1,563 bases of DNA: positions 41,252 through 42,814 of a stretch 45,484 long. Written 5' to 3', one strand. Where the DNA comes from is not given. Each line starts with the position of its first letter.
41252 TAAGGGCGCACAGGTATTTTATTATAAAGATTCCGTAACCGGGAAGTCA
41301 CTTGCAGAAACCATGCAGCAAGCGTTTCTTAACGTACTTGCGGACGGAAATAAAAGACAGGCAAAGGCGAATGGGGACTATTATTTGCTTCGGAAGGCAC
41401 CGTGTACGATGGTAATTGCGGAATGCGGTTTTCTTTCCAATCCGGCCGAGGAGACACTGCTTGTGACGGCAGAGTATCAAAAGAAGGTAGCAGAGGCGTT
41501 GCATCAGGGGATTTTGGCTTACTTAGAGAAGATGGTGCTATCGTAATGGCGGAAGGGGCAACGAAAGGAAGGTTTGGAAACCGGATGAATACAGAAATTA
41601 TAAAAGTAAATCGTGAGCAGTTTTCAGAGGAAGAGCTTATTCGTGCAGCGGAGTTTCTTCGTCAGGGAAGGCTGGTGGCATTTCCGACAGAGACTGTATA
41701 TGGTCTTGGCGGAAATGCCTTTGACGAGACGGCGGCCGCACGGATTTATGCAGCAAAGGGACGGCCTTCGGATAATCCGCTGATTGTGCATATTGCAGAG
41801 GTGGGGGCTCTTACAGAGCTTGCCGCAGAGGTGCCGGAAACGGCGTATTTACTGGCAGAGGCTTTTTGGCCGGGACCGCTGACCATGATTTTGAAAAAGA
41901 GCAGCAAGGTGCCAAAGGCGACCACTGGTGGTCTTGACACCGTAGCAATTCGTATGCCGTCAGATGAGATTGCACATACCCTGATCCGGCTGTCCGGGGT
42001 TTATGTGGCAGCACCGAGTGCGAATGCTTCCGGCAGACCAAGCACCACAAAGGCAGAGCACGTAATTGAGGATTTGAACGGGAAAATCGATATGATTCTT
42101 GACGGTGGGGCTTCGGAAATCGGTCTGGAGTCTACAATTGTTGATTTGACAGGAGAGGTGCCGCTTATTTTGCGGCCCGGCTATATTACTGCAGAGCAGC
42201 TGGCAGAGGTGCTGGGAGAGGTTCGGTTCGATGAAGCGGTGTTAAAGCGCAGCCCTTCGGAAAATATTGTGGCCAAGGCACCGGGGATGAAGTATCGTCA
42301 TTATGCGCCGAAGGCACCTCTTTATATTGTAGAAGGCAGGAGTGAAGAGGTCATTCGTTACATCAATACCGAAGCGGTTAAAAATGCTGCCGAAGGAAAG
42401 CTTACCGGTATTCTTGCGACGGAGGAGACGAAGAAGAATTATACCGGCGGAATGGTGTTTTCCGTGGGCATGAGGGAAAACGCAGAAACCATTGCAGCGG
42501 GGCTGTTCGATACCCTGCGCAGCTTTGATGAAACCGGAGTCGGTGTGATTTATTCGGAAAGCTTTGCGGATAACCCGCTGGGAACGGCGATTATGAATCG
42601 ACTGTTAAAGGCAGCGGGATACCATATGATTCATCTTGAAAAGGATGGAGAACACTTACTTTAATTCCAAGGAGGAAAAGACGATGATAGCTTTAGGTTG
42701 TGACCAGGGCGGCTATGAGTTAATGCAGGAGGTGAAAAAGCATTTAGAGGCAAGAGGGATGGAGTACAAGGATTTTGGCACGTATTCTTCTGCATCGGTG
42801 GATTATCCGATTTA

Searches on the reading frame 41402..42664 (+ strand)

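Call 6: search_protein_families(library=pfam, proteins=[window:41402-42664:+], max_evalue=0.001)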
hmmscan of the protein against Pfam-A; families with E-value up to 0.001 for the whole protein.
window:41402-42664:+ (420 aa): 2 families
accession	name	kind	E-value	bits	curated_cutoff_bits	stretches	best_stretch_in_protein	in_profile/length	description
PF01300.24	Sua5_yciO_yrdC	-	3.6e-61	206.2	25.1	1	84-260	1-178/178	Telomere recombination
PF03481.19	Sua5_C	-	1.2e-38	133.1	22.9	1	262-406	1-136/136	Threonylcarbamoyl-AMP synthase, C-terminal domain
